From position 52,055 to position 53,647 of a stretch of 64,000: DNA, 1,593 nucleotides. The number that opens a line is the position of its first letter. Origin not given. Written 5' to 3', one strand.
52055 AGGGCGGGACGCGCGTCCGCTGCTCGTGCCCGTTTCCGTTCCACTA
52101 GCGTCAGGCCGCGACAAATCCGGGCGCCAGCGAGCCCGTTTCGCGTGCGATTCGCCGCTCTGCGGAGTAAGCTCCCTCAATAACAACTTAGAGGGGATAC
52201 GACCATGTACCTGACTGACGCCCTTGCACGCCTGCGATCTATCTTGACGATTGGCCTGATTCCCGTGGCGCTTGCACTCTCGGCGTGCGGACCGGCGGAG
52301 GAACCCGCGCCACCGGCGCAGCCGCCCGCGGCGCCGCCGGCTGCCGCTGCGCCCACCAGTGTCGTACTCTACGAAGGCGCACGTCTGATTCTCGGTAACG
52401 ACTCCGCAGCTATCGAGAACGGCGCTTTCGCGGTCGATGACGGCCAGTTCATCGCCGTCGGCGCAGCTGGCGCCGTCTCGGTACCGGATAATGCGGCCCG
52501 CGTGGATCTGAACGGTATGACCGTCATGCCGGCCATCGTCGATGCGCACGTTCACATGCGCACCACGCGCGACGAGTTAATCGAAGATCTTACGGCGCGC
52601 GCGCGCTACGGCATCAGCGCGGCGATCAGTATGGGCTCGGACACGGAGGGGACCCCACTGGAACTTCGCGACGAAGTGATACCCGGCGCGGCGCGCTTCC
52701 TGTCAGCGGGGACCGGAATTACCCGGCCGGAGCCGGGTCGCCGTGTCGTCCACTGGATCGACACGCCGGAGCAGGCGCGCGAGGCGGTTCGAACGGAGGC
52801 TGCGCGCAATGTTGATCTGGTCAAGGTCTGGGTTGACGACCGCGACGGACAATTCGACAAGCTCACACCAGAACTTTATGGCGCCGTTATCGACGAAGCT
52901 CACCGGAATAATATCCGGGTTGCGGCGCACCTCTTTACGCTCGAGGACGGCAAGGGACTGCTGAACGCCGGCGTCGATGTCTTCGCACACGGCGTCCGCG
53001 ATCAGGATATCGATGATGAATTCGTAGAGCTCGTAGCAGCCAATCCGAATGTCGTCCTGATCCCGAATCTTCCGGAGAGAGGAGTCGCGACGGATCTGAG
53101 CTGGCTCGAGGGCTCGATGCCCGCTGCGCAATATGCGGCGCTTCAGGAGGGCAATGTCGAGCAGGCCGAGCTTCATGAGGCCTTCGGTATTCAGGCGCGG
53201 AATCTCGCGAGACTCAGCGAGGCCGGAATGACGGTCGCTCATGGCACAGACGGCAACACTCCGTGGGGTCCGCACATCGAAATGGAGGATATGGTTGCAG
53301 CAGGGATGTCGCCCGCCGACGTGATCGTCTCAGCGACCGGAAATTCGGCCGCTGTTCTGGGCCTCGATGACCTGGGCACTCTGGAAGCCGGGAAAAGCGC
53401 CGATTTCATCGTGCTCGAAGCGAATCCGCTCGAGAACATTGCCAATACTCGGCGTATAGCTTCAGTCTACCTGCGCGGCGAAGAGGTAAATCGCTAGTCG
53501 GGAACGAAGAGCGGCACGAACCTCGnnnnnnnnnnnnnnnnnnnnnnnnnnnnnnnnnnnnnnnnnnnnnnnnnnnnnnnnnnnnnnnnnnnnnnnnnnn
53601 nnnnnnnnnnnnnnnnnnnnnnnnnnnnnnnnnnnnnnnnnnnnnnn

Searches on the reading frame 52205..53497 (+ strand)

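Call 33: search_protein_families(library=pfam, proteins=[window:52205-53497:+], max_evalue=0.0001)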
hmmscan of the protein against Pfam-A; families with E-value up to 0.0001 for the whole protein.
window:52205-53497:+ (430 aa): 2 families
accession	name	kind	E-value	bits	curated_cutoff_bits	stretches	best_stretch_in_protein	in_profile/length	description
PF01979.26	Amidohydro_1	-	3.1e-21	76.4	25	1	106-428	1-345/345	Amidohydrolase family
PF07969.17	Amidohydro_3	-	8.1e-13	49.1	29.7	1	227-425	266-468/472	Amidohydrolase family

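Call 44: search_protein_families(library=ncbifam, proteins=[window:52205-53497:+], max_evalue=0.00001)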
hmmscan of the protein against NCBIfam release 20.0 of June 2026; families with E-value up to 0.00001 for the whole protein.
window:52205-53497:+ (430 aa): 31 families (the best 25 are shown)
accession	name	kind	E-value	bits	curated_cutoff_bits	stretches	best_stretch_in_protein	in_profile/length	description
NF051886.1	XaaProDiPepCaul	equivalog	3.2e-32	112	500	2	185-426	160-395/398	Xaa-Pro dipeptidase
TIGR01224.1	hutI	equivalog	2.1e-14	53.1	298.15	1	334-415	275-362/377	imidazolonepropionase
NF006689.0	PRK09237.1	equivalog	1.2e-12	47.1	371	1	360-406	291-337/383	amidohydrolase/deacetylase family metallohydrolase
NF006056.0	PRK08204.1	subfamily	1.4e-10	40.6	391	0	54-119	6-68/449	hypothetical protein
NF005557.0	PRK07228.1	equivalog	2.4e-10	39.7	522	0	365-410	334-380/445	5'-deoxyadenosine deaminase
NF006055.0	PRK08203.1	equivalog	2.9e-10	39.3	532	0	365-419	351-405/455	8-oxoguanine deaminase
NF006679.0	PRK09228.1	subfamily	6.4e-10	38.3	351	0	68-119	27-80/433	guanine deaminase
NF004636.0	PRK05985.1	subfamily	3.7e-09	35.9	408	0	72-121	17-64/398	amidohydrolase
NF002668.0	PRK02382.1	equivalog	5.4e-09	35.3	452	0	76-131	17-70/436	dihydroorotase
TIGR00857.1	pyrC_multi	subfamily_domain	5.5e-09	35.5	279.05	0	73-136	6-66/412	dihydroorotase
NF011989.0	PRK15446.2-5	equivalog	1.2e-08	34.1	565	0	57-116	7-61/385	alpha-D-ribose 1-methylphosphonate 5-triphosphate diphosphatase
NF011987.0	PRK15446.2-3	subfamily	1.6e-08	33.8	253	0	379-428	338-383/395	alpha-D-ribose 1-methylphosphonate 5-triphosphate diphosphatase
NF005759.0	PRK07583.1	equivalog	1.7e-08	33.6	403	0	74-118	42-84/438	cytosine deaminase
NF058538.1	ergo_util_ErtD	equivalog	2.2e-08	33.4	600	1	67-146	13-91/446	hydantoin-5-propionate amidohydrolase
TIGR03178.1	allantoinase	equivalog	8.4e-08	31.4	357.85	0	58-119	6-61/441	allantoinase AllB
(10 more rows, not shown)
